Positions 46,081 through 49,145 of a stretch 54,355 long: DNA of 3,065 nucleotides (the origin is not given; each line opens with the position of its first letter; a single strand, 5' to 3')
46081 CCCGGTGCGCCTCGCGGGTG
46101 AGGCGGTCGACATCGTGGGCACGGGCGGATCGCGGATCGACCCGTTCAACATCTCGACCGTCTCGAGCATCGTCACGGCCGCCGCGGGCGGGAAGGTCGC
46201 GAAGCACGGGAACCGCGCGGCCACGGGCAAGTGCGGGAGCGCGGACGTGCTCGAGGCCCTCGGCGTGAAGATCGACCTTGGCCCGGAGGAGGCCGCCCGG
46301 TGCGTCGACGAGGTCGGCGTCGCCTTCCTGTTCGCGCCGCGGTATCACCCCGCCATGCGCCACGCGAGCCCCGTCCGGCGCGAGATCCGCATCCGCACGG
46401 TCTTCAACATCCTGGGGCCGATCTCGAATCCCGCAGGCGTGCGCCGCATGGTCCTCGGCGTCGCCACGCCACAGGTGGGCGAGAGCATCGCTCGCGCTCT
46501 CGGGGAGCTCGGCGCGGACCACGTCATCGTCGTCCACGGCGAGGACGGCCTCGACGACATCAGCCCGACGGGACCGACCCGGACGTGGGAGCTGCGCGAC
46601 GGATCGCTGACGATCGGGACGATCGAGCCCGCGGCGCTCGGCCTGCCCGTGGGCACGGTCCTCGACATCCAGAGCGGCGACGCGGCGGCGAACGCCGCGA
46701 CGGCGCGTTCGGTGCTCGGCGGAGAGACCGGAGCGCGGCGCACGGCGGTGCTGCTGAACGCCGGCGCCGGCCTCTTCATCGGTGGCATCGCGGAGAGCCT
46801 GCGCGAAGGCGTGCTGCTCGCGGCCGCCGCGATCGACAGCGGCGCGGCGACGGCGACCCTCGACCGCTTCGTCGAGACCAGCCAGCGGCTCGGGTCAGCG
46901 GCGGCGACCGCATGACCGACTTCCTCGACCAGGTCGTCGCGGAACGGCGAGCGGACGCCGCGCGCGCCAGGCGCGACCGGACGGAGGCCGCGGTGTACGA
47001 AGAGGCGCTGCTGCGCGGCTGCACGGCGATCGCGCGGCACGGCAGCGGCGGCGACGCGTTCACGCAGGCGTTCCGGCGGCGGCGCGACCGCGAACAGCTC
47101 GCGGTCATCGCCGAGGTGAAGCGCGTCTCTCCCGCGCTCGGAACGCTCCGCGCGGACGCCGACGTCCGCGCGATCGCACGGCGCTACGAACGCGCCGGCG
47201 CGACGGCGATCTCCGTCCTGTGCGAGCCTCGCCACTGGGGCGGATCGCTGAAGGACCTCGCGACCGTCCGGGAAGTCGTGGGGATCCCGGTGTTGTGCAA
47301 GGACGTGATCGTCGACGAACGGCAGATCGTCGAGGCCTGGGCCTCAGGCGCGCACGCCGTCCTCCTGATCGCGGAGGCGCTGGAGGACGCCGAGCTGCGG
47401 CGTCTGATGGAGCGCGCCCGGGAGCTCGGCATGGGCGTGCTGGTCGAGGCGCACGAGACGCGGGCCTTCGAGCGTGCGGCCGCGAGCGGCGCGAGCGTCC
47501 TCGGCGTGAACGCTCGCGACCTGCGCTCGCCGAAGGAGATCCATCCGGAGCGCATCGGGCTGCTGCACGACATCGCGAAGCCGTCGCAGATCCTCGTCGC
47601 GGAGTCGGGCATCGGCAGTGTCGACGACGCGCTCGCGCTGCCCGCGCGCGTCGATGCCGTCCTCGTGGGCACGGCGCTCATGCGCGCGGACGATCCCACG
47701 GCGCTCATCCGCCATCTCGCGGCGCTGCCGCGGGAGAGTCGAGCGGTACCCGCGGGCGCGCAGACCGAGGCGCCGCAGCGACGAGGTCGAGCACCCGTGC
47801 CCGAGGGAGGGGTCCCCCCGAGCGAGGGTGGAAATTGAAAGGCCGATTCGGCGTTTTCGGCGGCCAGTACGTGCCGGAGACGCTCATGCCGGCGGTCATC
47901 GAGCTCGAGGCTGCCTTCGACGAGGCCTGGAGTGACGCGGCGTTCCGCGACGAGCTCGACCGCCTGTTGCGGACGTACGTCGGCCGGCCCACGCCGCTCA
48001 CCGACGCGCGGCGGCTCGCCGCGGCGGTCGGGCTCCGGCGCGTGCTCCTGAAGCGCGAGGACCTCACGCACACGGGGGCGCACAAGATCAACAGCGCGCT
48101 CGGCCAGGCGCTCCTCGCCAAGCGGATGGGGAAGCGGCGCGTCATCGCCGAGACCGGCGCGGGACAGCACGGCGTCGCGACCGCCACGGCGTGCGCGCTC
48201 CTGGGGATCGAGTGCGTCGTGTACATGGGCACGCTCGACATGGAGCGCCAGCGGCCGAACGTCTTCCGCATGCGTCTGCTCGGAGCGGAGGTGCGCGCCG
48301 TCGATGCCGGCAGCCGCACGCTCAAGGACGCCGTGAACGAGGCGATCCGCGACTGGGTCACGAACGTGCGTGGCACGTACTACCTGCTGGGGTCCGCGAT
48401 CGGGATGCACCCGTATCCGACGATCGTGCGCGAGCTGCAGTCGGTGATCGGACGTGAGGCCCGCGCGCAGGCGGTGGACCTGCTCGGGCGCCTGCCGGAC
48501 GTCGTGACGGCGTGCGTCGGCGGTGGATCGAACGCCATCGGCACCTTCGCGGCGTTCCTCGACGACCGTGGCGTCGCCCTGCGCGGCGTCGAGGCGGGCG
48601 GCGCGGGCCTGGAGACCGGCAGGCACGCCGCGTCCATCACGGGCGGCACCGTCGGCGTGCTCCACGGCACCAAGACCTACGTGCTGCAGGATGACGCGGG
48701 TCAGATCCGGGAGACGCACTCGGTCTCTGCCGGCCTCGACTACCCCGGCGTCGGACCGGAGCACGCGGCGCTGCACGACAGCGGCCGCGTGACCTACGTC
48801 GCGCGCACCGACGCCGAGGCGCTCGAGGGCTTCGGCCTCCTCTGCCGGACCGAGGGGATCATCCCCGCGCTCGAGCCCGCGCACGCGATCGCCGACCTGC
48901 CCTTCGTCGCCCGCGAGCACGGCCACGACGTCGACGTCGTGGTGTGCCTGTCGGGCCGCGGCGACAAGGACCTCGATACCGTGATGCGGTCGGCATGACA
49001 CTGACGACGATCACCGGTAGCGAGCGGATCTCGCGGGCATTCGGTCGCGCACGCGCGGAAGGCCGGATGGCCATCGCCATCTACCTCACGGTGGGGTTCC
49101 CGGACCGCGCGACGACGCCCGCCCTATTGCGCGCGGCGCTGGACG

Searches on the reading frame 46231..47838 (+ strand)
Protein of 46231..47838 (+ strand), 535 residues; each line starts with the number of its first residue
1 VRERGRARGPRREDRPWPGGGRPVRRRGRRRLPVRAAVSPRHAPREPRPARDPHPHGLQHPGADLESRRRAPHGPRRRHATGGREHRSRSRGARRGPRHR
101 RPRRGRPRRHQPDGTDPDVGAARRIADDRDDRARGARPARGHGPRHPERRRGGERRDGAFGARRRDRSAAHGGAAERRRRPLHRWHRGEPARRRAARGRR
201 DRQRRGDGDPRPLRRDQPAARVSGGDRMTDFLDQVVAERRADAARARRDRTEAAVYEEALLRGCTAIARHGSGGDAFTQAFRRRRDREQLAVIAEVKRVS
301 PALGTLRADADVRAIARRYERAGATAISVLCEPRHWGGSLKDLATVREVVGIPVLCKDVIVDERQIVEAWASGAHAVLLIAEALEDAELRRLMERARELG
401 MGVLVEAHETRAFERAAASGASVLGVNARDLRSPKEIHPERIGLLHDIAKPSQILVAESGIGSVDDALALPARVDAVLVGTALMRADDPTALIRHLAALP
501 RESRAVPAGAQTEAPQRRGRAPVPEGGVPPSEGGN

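Call 47: search_protein_families(library=ncbifam, proteins=[window:46231-47838:+], max_evalue=0.00001)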
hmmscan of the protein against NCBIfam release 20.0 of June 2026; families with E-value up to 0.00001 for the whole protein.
window:46231-47838:+ (535 aa): 14 families
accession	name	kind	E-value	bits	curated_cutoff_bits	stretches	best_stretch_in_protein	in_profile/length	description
NF001377.0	PRK00278.2-4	equivalog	2e-63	214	260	1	230-497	2-256/259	indole-3-glycerol phosphate synthase TrpC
NF001369.0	PRK00278.1-1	equivalog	1.2e-56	191.9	329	1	230-500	4-261/271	indole-3-glycerol phosphate synthase TrpC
NF001373.0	PRK00278.1-6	equivalog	2.1e-55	187.8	317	1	228-496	1-260/263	indole-3-glycerol phosphate synthase TrpC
NF001371.0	PRK00278.1-3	equivalog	6.4e-54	183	307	1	286-496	41-251/255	indole-3-glycerol phosphate synthase TrpC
NF001376.0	PRK00278.2-3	equivalog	5.3e-53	180.1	284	1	278-497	32-252/255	indole-3-glycerol phosphate synthase TrpC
NF001370.0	PRK00278.1-2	equivalog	2e-52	178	348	1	228-497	1-261/266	indole-3-glycerol phosphate synthase TrpC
NF006945.0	PRK09427.1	equivalog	2e-51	175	380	1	277-496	44-257/461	bifunctional indole-3-glycerol-phosphate synthase TrpC/phosphoribosylanthranilate isomerase TrpF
NF001378.0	PRK00278.2-5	equivalog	1.4e-49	168.6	360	1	283-497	45-259/263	indole-3-glycerol phosphate synthase TrpC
NF001375.0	PRK00278.2-2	equivalog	2.6e-48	164.6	360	1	277-496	29-247/255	indole-3-glycerol phosphate synthase TrpC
NF001372.0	PRK00278.1-4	subfamily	1.4e-47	162.2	370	1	277-497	68-292/295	indole-3-glycerol phosphate synthase TrpC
NF010562.0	PRK13957.1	equivalog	4.9e-47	160.2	414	1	287-488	43-243/252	indole-3-glycerol-phosphate synthase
NF001374.0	PRK00278.2-1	equivalog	6.5e-47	160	258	1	278-488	34-242/249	indole-3-glycerol phosphate synthase TrpC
NF010375.0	PRK13802.1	equivalog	8.1e-46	156.4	1386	1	275-497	35-257/695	bifunctional indole-3-glycerol phosphate synthase/tryptophan synthase subunit beta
NF041303.1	Indglycph_syn_Halo_TrpC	equivalog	9.5e-43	146.3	380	1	275-487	32-240/250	indole-3-glycerol phosphate synthase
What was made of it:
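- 47835..47838 (+): TTGA overlap. The trpB start TTG (47835-47837) lies in the element's tail. The trpC reading frame has no earlier stop, runs through the whole element, and ends at TGA 47836-47838. The ORF 46231-47838 matches TrpC only up to residue ~500 of 535 (call 47).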

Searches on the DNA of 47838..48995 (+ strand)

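Call 54: search_with_rna_model(model_id=R1, sources=[L238, L239, L240, L241], max_evalue=0.01, filters=off)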
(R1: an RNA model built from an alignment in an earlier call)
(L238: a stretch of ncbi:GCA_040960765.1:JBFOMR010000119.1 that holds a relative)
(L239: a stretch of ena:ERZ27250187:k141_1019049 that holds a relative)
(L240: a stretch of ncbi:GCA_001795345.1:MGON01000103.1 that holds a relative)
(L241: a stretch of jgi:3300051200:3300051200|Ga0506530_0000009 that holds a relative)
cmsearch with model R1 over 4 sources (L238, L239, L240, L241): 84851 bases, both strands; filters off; matches with E-value up to 0.01: 2.
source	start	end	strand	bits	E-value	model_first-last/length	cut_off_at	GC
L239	13505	13610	-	91.5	4.9e-18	1-94/94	no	0.75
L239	9970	10081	+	45.4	5.6e-08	8-86/94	no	0.76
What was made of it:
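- L239 has an extra antisense copy absent from the window (call 54).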

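Call 59: search_with_rna_model(model_id=R1, sources=[L242, L243, L244], max_evalue=0.01, filters=off)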
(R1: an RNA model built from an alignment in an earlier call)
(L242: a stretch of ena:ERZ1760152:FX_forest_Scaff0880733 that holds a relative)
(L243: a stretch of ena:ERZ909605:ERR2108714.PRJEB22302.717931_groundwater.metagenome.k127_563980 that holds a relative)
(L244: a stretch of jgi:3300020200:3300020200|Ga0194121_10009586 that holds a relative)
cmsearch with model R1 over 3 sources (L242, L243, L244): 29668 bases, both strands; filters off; matches with E-value up to 0.01: 1.
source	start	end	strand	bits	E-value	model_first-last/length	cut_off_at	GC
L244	5741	5832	+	90.9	2.3e-18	1-94/94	no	0.76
